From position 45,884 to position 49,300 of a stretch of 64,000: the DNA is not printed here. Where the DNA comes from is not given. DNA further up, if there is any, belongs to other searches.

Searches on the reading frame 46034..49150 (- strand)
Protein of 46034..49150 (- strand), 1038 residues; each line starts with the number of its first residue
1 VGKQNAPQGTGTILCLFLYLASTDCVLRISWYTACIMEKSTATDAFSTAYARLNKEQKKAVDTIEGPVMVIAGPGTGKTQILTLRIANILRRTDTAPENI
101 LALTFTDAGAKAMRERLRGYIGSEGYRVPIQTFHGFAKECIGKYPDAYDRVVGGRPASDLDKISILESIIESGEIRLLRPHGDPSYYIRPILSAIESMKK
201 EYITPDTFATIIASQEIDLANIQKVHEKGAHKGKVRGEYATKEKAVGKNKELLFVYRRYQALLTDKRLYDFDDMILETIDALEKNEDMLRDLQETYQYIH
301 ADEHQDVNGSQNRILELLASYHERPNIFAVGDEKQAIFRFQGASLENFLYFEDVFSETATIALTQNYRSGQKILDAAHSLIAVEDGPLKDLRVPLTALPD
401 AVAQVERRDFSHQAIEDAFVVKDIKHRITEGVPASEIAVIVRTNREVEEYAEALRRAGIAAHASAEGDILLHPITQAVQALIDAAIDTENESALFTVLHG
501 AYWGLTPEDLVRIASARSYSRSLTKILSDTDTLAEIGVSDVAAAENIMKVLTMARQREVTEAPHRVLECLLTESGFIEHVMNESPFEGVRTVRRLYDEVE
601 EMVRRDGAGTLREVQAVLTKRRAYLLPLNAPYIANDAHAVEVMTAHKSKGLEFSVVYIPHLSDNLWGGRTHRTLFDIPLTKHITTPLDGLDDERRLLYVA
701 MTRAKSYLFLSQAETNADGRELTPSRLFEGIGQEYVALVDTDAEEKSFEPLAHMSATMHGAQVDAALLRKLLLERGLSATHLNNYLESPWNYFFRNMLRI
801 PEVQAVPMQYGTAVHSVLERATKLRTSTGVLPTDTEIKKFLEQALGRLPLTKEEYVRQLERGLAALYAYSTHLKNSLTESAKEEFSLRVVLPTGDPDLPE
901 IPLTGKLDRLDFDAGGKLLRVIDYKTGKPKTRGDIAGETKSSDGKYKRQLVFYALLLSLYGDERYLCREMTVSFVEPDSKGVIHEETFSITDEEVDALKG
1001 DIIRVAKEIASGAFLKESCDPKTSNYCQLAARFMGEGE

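Call 59: search_protein_families(library=pfam, proteins=[window:46034-49150:-], max_evalue=0.00001)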
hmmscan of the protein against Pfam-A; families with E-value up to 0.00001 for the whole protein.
window:46034-49150:- (1038 aa): 6 families
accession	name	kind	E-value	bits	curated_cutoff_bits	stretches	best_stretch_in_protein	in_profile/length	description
PF00580.27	UvrD-helicase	-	5e-59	200.6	23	1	53-355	1-270/271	UvrD/REP helicase N-terminal domain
PF13361.12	UvrD_C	-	1.1e-30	107.7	25.6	1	361-714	1-349/350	UvrD-like helicase C-terminal domain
PF12705.13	PDDEXK_1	-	1.1e-25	91.5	22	1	777-1029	2-242/247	PD-(D/E)XK nuclease superfamily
PF13245.12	AAA_19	-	2.2e-18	67.2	25.1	1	57-340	1-133/134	AAA domain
PF13538.12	UvrD_C_2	-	2.7e-10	40.4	27.4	0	686-710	27-51/52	UvrD-like helicase C-terminal domain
PF13604.12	AAA_30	-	8.8e-06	26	27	0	53-117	2-66/191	AAA domain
